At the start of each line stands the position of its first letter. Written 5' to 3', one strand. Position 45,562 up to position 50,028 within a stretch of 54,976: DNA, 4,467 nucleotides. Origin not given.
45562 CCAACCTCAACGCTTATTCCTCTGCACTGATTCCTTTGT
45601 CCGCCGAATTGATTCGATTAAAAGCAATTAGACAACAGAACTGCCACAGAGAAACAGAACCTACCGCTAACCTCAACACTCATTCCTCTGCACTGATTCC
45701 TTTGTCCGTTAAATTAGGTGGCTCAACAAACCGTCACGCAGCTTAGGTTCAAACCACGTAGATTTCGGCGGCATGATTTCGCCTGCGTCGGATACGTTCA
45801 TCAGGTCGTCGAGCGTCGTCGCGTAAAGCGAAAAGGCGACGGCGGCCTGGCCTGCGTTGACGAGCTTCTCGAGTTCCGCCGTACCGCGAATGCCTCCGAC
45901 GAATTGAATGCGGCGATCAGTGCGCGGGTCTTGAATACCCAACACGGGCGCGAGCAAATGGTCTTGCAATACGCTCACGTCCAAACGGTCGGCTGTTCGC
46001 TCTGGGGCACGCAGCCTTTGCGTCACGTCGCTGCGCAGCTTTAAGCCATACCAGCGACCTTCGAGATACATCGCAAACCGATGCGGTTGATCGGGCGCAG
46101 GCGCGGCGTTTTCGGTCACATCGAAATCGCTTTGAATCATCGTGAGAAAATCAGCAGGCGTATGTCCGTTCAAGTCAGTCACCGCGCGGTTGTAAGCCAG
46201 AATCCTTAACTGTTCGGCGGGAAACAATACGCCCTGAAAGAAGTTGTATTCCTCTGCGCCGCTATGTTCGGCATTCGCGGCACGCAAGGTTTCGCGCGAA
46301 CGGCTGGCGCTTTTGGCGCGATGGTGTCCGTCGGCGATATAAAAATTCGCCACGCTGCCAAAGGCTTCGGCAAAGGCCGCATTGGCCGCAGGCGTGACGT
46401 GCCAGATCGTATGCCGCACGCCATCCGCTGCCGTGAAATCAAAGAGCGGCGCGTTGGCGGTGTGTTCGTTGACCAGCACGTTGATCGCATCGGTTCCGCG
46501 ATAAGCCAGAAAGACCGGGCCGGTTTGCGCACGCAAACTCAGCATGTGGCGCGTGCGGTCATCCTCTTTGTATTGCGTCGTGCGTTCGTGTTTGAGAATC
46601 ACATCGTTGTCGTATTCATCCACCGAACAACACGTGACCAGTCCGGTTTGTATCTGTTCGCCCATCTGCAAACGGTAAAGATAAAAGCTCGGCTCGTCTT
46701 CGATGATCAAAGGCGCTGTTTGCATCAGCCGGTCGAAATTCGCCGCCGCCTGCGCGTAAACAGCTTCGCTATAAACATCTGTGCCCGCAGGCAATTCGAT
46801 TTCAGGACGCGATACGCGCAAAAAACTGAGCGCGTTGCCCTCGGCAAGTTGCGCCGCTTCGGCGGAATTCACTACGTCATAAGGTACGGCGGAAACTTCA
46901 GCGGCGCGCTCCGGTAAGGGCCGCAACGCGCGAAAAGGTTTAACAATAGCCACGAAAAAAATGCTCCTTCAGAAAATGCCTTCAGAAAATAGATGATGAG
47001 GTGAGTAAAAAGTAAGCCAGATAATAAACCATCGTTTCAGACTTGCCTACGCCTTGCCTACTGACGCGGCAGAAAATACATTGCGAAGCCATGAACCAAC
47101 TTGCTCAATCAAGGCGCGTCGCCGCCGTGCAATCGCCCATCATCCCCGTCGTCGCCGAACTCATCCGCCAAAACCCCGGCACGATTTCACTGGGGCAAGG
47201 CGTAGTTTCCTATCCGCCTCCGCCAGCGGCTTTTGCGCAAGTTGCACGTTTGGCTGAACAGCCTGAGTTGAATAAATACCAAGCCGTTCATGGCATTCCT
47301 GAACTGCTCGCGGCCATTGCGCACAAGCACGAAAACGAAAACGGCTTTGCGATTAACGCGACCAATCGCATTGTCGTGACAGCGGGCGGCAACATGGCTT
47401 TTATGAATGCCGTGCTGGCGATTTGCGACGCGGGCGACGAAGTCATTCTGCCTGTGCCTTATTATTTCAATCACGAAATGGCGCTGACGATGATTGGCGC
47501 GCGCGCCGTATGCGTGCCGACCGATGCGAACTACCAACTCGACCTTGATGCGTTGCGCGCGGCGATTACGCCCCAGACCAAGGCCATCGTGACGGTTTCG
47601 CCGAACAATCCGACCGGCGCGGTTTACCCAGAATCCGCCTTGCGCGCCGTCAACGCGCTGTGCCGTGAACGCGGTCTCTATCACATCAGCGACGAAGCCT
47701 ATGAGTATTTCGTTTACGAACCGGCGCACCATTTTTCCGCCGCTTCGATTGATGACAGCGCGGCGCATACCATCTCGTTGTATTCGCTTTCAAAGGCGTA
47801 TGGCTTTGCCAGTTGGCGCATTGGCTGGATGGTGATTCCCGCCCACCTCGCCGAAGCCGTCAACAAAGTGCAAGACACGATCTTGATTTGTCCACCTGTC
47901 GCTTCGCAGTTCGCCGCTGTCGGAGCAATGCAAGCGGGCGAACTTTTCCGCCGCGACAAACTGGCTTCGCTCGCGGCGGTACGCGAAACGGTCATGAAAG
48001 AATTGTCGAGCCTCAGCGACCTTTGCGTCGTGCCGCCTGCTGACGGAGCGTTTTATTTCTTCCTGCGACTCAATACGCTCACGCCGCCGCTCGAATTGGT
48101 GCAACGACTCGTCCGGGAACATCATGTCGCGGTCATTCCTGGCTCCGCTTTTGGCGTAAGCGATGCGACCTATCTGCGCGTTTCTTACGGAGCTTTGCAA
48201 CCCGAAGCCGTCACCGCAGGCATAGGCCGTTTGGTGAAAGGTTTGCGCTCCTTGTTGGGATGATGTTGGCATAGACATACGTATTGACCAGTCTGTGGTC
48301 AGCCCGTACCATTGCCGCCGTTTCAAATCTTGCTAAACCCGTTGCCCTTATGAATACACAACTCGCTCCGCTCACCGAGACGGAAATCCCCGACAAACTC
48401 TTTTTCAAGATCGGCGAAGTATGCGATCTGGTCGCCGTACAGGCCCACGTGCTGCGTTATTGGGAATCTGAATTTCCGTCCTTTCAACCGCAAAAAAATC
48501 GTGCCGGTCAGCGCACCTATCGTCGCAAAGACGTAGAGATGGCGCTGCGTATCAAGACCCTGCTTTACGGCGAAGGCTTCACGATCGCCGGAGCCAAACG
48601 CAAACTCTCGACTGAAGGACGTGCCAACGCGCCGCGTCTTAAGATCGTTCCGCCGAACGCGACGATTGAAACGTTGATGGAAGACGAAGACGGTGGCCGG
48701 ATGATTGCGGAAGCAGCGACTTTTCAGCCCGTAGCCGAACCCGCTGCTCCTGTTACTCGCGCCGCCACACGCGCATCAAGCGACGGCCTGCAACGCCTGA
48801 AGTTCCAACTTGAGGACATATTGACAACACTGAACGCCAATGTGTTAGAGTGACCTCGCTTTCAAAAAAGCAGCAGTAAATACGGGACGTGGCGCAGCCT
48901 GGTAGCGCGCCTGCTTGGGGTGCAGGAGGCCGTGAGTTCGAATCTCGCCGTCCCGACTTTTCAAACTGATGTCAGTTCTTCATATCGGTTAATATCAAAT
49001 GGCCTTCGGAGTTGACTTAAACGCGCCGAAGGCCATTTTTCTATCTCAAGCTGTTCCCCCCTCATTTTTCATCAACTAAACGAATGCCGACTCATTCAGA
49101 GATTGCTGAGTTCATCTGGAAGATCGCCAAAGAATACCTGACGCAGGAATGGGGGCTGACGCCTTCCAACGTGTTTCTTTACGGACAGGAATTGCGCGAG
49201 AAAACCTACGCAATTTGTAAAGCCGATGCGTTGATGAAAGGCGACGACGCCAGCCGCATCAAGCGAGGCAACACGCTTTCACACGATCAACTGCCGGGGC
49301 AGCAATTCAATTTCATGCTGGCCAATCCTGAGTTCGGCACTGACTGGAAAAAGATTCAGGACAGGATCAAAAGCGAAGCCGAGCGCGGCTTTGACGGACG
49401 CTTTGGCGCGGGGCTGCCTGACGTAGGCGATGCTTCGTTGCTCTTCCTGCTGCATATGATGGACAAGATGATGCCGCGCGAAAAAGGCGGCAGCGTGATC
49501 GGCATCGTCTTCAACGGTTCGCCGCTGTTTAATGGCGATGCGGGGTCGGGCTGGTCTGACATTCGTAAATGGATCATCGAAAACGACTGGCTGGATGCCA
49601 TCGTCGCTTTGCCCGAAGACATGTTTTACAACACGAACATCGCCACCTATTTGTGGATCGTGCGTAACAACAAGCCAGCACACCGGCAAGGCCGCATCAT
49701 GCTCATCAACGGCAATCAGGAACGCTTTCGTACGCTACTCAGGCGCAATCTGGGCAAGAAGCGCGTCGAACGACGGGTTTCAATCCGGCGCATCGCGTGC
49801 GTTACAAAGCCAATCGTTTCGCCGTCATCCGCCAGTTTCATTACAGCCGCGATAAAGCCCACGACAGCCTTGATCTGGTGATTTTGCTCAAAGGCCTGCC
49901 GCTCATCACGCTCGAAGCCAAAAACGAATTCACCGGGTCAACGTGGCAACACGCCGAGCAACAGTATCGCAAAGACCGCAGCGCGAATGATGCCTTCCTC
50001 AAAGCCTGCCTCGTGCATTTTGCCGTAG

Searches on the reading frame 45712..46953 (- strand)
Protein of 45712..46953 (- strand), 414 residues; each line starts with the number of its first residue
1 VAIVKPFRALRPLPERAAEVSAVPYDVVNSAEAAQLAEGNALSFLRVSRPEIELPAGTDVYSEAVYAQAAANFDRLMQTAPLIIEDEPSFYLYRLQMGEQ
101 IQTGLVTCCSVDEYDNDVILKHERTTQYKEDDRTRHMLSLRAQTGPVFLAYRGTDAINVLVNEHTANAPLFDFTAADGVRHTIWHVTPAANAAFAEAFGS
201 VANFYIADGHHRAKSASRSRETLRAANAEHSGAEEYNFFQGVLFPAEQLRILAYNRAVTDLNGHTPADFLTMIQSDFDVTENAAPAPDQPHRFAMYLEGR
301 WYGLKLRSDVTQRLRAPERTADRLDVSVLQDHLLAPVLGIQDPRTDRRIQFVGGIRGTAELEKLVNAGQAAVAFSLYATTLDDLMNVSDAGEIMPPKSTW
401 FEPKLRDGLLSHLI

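Call 77: search_protein_families(library=pfam, proteins=[window:45712-46953:-], max_evalue=0.00001)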
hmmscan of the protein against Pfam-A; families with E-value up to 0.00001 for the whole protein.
window:45712-46953:- (414 aa): 1 family
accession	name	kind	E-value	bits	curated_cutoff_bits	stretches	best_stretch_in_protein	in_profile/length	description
PF06245.16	DUF1015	-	4.7e-100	335.1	25.8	1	4-327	1-325/325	Protein of unknown function (DUF1015)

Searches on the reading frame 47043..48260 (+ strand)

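Call 77: search_protein_families(library=pfam, proteins=[window:47043-48260:+], max_evalue=0.00001)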
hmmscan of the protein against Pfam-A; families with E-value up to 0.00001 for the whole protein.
window:47043-48260:+ (406 aa): 5 families
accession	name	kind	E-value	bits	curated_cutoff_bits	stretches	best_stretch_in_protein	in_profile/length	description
PF00155.27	Aminotran_1_2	-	3.9e-63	214.3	19.7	1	48-396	4-360/361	Aminotransferase class I and II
PF01041.23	DegT_DnrJ_EryC1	-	1.5e-09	38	19.8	1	113-219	45-147/360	DegT/DnrJ/EryC1/StrS aminotransferase family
PF01053.26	Cys_Met_Meta_PP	-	9e-08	31.5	27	1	104-217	64-173/381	Cys/Met metabolism PLP-dependent enzyme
PF04864.19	Alliinase_C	-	7e-07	28.9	22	1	100-265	59-208/363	Allinase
PF01212.27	Beta_elim_lyase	-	5.5e-06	26.4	27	1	110-218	50-169/288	Beta-eliminating lyase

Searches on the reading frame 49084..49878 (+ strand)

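Call 77: search_protein_families(library=pfam, proteins=[window:49084-49878:+], max_evalue=0.00001)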
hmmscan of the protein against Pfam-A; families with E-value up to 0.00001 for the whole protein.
window:49084-49878:+ (265 aa): 1 family
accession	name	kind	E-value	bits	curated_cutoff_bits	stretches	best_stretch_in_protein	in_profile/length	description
PF02384.22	N6_Mtase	-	5.4e-32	111.8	20.4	1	25-225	73-262/311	N-6 DNA Methylase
